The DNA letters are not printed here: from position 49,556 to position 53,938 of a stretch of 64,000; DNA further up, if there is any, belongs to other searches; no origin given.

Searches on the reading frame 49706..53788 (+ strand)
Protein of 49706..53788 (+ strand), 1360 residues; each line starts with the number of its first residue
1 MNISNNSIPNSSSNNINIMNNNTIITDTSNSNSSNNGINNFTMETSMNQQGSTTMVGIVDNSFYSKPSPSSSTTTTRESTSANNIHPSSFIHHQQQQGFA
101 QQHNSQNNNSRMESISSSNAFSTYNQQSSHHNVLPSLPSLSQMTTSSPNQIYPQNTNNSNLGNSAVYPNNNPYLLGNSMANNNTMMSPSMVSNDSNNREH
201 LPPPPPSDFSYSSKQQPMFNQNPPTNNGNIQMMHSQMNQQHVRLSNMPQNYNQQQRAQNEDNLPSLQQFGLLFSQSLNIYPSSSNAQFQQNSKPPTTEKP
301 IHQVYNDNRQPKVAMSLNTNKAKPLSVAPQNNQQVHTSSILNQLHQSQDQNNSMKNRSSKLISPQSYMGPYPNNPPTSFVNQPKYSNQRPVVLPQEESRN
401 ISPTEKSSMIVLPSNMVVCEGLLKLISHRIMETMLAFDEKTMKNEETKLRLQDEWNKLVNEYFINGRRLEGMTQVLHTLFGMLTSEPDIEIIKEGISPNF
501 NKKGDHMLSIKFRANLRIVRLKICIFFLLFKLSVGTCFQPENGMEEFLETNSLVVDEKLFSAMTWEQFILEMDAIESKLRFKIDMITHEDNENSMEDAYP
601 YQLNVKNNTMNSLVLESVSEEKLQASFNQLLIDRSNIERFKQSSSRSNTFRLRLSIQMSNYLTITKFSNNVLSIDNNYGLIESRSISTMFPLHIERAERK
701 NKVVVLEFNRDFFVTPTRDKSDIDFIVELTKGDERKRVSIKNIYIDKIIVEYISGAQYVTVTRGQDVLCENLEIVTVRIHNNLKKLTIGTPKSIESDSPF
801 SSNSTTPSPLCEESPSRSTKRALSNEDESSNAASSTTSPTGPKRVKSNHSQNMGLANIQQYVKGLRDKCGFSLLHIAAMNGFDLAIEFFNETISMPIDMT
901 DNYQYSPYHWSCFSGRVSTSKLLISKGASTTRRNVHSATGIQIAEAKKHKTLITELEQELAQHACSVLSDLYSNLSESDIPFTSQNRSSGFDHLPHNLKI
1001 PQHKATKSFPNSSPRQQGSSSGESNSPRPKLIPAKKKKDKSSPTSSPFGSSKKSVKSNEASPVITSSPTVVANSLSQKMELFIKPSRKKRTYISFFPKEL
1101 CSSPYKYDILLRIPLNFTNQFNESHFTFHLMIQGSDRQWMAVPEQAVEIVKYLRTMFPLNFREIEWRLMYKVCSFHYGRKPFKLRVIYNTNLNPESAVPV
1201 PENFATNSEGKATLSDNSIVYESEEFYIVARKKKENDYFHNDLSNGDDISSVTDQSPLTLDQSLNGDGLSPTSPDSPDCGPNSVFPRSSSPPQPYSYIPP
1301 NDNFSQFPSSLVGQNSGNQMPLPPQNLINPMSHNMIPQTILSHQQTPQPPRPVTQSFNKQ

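Call 16: search_protein_families(library=pfam, proteins=[window:49706-53788:+])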
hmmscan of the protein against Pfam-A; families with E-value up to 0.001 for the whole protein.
window:49706-53788:+ (1360 aa): 1 family
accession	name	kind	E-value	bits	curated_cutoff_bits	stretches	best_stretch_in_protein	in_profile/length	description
PF12796.13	Ank_2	-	2.7e-06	28.3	27.3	1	863-933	22-89/90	Ankyrin repeats (3 copies)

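Call 18: find_encoding_contigs(protein=window:49706-53788:+, flank=2000, max_places=3)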
Protein window:49706-53788:+ (1360 aa): no gene with exactly this product is on record in the collection.
